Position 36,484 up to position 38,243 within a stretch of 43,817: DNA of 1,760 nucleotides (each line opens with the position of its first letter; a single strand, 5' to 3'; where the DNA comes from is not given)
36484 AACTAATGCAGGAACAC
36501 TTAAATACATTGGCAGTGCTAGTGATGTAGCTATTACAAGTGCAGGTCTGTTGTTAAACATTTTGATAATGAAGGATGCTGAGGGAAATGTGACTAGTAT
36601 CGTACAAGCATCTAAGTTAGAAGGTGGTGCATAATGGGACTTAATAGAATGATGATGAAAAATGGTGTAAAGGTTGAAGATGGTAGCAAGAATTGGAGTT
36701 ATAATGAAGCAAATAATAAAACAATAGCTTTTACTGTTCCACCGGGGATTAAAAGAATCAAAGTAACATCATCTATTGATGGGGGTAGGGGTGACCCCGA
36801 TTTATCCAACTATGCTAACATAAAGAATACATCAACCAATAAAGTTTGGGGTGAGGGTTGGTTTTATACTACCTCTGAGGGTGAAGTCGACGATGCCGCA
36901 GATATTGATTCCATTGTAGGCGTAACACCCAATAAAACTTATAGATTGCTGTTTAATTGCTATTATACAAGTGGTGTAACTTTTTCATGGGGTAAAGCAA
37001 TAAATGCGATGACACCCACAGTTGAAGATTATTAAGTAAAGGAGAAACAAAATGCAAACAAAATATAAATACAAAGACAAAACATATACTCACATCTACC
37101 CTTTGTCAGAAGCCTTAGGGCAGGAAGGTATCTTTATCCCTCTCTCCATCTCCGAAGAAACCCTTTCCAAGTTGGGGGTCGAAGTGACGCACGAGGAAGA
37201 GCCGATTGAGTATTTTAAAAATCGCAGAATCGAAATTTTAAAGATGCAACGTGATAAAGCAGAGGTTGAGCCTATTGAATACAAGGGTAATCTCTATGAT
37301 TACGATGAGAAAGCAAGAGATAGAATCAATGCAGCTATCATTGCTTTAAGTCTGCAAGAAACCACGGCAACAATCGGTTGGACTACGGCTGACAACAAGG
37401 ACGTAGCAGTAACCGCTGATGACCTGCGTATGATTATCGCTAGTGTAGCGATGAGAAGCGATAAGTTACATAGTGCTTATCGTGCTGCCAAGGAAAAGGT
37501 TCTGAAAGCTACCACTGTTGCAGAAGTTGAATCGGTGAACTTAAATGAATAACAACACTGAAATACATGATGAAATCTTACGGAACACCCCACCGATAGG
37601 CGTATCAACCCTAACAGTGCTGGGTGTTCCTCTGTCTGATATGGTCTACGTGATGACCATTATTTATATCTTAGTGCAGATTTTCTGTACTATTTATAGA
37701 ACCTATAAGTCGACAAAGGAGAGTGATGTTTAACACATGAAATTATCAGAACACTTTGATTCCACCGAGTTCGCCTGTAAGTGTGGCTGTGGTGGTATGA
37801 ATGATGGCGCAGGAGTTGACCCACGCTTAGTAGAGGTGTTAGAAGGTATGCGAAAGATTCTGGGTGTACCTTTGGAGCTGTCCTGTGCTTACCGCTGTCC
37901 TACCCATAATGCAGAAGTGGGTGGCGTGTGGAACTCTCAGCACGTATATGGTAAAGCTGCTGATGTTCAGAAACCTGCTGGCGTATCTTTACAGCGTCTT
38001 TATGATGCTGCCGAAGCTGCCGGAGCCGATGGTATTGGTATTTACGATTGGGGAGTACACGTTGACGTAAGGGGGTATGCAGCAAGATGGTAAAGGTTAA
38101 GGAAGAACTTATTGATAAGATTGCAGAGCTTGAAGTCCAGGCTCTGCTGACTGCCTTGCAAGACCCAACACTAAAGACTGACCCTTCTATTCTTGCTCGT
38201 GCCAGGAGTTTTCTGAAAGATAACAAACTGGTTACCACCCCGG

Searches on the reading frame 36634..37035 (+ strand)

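Call 33: search_protein_families(library=pfam, proteins=[window:36634-37035:+], max_evalue=0.01)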
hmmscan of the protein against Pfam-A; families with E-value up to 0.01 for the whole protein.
window:36634-37035:+ (133 aa): 2 families
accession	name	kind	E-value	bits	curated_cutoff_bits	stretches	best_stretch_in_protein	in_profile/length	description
PF02018.23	CBM_4_9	-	0.0048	17.7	25.9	0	77-118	39-82/136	Carbohydrate binding domain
PF18862.6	ApeA_NTD1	-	0.005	16.8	25.5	1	75-120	39-76/271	ApeA N-terminal domain 1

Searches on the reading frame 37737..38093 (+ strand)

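Call 33: search_protein_families(library=pfam, proteins=[window:37737-38093:+], max_evalue=0.01)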
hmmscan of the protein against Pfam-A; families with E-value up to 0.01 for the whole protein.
window:37737-38093:+ (118 aa): 2 families
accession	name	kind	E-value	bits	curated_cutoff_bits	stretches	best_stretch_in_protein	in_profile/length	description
PF08291.16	Peptidase_M15_3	-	1.1e-18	67.8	23.2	1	6-109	2-105/108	Peptidase M15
PF05951.18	Peptidase_M15_2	-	2.5e-07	31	27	1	24-112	50-148/153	Bacterial protein of unknown function (DUF882)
